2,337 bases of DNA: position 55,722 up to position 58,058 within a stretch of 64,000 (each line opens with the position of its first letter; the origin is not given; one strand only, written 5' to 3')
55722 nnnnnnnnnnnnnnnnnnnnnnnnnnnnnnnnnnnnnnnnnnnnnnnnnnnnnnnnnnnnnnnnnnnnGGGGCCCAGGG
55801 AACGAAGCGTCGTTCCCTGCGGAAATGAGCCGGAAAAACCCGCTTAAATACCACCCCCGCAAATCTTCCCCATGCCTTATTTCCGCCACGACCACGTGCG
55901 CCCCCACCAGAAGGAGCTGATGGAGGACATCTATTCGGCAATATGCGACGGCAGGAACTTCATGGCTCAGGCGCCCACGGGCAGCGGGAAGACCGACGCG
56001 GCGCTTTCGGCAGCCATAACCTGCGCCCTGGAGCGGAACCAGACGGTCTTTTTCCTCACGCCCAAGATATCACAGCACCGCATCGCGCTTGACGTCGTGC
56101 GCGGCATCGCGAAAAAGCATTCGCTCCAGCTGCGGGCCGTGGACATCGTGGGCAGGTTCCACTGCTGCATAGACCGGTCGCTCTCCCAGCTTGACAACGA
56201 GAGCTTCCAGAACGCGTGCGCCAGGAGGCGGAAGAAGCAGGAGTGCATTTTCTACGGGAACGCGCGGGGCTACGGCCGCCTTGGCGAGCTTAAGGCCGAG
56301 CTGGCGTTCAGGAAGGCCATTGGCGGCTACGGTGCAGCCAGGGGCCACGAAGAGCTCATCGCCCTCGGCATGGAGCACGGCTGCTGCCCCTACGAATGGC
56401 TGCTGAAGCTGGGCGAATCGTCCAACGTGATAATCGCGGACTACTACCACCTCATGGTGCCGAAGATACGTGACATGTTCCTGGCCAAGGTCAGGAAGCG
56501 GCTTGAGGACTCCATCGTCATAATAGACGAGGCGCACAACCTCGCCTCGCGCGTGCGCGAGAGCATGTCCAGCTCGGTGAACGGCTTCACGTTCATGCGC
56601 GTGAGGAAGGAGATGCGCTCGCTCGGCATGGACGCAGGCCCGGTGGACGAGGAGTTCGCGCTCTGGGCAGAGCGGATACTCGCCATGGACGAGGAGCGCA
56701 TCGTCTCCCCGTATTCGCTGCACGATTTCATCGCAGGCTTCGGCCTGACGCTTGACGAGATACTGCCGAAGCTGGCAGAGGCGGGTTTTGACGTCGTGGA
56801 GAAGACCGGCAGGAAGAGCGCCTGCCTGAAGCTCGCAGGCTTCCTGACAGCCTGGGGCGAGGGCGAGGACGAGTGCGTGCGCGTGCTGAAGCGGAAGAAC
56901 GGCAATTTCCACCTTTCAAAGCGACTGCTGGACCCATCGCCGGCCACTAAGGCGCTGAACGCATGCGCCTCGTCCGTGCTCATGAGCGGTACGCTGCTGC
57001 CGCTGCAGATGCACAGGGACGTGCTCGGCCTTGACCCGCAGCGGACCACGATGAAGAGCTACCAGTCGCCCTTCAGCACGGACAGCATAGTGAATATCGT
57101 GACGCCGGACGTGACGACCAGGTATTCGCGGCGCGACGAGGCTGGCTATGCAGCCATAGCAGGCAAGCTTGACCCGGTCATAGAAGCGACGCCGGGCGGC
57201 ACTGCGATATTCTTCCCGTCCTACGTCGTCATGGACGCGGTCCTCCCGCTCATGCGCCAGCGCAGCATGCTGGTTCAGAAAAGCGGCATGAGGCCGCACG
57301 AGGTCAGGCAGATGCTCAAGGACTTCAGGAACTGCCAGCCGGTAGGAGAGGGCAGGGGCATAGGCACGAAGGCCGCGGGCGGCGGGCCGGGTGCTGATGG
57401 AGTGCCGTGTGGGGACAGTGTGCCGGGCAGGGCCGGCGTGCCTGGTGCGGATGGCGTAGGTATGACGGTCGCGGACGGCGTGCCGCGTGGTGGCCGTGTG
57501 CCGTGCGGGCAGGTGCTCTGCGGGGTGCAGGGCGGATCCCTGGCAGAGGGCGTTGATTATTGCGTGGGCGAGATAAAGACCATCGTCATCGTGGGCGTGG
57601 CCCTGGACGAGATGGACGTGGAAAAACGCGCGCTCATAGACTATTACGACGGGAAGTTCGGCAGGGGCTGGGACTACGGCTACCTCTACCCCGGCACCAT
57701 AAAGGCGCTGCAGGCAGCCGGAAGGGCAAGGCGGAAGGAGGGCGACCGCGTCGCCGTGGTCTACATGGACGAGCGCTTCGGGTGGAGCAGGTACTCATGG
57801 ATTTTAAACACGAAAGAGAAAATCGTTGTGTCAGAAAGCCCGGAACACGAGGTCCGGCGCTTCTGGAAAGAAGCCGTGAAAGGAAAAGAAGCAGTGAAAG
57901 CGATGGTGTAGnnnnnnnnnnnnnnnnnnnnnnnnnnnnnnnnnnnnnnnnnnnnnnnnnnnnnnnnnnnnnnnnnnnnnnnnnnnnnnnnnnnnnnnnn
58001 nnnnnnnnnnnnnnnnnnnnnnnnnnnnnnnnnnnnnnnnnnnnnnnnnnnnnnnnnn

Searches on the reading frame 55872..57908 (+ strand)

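Call 17: search_protein_families(library=pfam, proteins=[window:55872-57908:+], max_evalue=0.001)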
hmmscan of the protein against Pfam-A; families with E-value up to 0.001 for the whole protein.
window:55872-57908:+ (679 aa): 5 families
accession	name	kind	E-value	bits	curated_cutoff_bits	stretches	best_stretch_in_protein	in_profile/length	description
PF13307.12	Helicase_C_2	-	6.4e-24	85.3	25.3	1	546-645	63-163/170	Helicase C-terminal domain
PF06733.21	DEAD_2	-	1.5e-20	74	21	1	81-237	22-168/172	DEAD_2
PF06777.17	HBB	-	9.7e-14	51.9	30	1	317-419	90-189/190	Helical and beta-bridge domain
PF00270.35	DEAD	-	3.2e-10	40.4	26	1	11-79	2-68/167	DEAD/DEAH box helicase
PF04851.21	ResIII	-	6.7e-08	33.1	22.5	1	9-70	4-67/164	Type III restriction enzyme, res subunit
